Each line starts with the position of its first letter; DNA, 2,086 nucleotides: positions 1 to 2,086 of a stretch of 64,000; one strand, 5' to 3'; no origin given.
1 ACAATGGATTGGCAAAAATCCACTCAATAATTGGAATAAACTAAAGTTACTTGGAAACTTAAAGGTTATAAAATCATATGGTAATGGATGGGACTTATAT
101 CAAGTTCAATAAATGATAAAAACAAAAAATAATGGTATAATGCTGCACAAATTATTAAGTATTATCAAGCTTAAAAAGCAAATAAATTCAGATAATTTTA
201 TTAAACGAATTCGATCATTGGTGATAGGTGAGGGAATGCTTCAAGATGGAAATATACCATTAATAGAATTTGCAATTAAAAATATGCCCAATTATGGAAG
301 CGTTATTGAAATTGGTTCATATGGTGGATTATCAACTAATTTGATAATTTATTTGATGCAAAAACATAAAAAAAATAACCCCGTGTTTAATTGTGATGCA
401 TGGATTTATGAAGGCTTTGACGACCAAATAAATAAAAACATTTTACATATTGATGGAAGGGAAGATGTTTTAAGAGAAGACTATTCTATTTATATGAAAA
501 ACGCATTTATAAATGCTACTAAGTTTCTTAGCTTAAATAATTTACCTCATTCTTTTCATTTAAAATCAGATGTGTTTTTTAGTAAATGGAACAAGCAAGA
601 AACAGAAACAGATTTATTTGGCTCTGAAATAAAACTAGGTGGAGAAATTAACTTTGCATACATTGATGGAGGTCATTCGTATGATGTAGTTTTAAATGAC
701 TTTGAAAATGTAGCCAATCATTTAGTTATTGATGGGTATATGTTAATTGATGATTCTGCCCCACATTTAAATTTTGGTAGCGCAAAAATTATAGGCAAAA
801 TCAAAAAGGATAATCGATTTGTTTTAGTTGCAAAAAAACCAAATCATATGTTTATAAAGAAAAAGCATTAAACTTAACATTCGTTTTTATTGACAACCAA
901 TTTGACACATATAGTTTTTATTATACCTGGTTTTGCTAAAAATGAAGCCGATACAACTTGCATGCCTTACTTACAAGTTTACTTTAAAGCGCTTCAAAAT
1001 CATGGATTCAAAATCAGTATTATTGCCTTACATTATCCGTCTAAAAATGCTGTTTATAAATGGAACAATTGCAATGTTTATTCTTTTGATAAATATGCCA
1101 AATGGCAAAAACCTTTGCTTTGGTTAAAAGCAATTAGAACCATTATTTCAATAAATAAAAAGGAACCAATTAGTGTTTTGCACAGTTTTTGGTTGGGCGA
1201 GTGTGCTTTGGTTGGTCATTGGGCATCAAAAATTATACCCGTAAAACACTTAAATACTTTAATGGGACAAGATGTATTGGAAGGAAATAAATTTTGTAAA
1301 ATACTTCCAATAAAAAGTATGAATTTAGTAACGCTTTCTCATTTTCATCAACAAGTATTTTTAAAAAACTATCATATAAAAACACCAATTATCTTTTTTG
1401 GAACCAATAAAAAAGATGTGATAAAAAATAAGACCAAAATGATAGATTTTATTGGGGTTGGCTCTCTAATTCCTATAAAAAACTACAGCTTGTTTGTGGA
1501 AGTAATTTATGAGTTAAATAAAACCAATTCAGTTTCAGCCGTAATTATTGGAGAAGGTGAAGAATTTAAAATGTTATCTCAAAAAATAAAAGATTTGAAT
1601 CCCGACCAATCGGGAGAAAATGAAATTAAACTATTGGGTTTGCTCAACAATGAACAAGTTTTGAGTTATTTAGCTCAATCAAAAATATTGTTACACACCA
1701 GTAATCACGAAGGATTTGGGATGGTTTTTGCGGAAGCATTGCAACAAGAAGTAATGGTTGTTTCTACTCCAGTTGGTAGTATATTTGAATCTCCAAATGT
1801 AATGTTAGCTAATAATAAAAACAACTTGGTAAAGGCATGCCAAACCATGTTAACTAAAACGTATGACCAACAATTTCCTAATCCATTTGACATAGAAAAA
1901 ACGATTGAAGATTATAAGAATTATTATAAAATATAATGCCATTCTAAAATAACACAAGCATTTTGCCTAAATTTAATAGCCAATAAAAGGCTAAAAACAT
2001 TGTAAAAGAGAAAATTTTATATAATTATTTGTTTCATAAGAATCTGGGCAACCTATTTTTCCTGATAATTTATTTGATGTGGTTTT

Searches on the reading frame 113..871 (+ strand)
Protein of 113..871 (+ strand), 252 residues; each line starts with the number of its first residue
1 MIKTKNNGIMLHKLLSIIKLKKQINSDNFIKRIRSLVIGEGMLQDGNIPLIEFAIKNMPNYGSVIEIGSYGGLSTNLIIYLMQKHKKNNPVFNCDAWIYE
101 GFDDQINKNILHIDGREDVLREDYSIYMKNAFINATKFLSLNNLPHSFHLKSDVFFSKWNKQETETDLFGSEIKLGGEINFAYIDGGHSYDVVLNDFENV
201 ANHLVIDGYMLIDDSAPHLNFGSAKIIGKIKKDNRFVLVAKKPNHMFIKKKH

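Call 3: search_protein_families(library=pfam, proteins=[window:113-871:+], max_evalue=0.01)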
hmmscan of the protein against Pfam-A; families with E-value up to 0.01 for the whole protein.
window:113-871:+ (252 aa): 1 family
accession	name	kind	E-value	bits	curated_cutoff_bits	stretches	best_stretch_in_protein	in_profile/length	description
PF13578.12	Methyltransf_24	-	4.2e-12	47.3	26.3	1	65-214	1-104/105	Methyltransferase domain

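Call 4: search_protein_families(library=ncbifam, proteins=[window:113-871:+], max_evalue=0.01)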
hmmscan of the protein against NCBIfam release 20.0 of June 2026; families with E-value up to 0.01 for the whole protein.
window:113-871:+ (252 aa): 0 families

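Call 67: find_encoding_contigs(protein=window:113-871:+, flank=10000, max_places=1)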
Protein window:113-871:+ (252 aa): no gene with exactly this product is on record in the collection.

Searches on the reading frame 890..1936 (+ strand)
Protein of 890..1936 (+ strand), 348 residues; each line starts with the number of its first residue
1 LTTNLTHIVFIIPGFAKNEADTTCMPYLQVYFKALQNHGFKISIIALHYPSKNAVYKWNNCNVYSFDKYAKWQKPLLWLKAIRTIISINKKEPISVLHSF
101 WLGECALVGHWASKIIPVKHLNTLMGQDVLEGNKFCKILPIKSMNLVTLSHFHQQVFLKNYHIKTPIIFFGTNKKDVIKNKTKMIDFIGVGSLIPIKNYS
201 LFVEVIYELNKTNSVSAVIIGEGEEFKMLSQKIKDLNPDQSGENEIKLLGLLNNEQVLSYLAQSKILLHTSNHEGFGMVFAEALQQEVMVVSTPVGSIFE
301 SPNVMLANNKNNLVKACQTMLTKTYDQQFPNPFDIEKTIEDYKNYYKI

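Call 3: search_protein_families(library=pfam, proteins=[window:890-1936:+], max_evalue=0.01)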
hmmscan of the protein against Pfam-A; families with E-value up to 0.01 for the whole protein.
window:890-1936:+ (348 aa): 5 families
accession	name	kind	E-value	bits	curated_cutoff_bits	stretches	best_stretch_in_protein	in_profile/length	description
PF00534.26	Glycos_transf_1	-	1.3e-18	67.5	26.4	1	175-298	6-127/172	Glycosyl transferases group 1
PF13692.12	Glyco_trans_1_4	-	8.1e-16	59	27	1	188-322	5-141/142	Glycosyl transferases group 1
PF13477.12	Glyco_trans_4_2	-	4.6e-09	37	23.4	1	27-133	12-115/139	Glycosyl transferase 4-like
PF20706.3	GT4-conflict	-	0.00037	20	26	1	194-290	209-308/385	Family 4 Glycosyltransferase in conflict systems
PF13579.12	Glyco_trans_4_4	-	0.001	19.9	29.7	1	27-118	6-95/158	Glycosyl transferase 4-like domain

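Call 4: search_protein_families(library=ncbifam, proteins=[window:890-1936:+], max_evalue=0.01)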
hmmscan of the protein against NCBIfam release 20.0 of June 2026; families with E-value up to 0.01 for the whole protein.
window:890-1936:+ (348 aa): 19 families
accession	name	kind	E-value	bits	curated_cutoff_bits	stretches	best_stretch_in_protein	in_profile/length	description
TIGR03999.1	thiol_BshA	equivalog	4.8e-14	52.1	273.7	1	33-300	23-309/375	N-acetyl-alpha-D-glucosaminyl L-malate synthase BshA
NF047684.1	TeichurnBiosyTuaC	equivalog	4e-11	42.5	550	1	177-308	214-337/391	teichuronic acid biosynthesis protein TuaC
NF041876.1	EPS_EpsE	equivalog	6.9e-11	42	400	1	174-299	204-331/389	exopolysaccharide biosynthesis GT4 family glycosyltransferase EpsE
NF038255.1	exopoly_VpsD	equivalog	1.4e-10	40.6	300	1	163-347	182-377/381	VpsD family glycosyltransferase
NF050063.1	ProtGlycPglJ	equivalog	9.9e-10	38.1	500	1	174-294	186-296/363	N-acetylgalactosamine-N,N'-diacetylbacillosaminyl-diphospho-undecaprenol 4-alpha-N-acetylgalactosaminyltransferase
TIGR04348.1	TIGR04348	equivalog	1.4e-08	34.1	300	1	145-294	98-243/310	selenoneine biosynthesis selenosugar synthase SenB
NF007396.0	PRK09922.1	equivalog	7.8e-08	31.6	385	1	175-341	171-341/361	lipopolysaccharide 1,6-galactosyltransferase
NF050056.1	ProtGlycPglH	equivalog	1.5e-07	30.8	600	1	155-314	153-300/354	GalNAc-alpha-(1->4)-GalNAc-alpha-(1->3)-diNAcBac-PP-undecaprenol alpha-1,4-N-acetyl-D-galactosaminyltransferase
NF047880.1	glyco_SdgA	exception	1.6e-07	30.3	800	1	172-313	303-436/488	serine-aspartate repeat adhesin O-glycosyltransferase SdgA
NF038011.1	PelF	equivalog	5.6e-06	25.7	100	1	190-299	312-419/489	GT4 family glycosyltransferase PelF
NF053787.1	GlcN_PG_synth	equivalog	1.6e-05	24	480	1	251-301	249-299/361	N-acetylglucosaminyl phosphatidylglycerol synthase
TIGR03088.1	stp2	hypoth_equivalog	2.3e-05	23.6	409.05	1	183-299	193-308/374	TIGR03088 family PEP-CTERM/XrtA system glycosyltransferase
NF053513.1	Gtran_IagA_BgsA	equivalog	3.5e-05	23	460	1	180-328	159-304/333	LTA glycolipid anchor biosynthesis glycosyltransferase, IagA/BgsA family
NF049988.1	MGlcDAGSynMgs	equivalog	4.9e-05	22.9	400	1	200-291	229-317/398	alpha-monoglucosyldiacylglycerol synthase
TIGR04047.1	MSMEG_0565_glyc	hypoth_equivalog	0.00021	20.5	259.85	1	188-327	197-345/373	MSMEG_0565 family glycosyltransferase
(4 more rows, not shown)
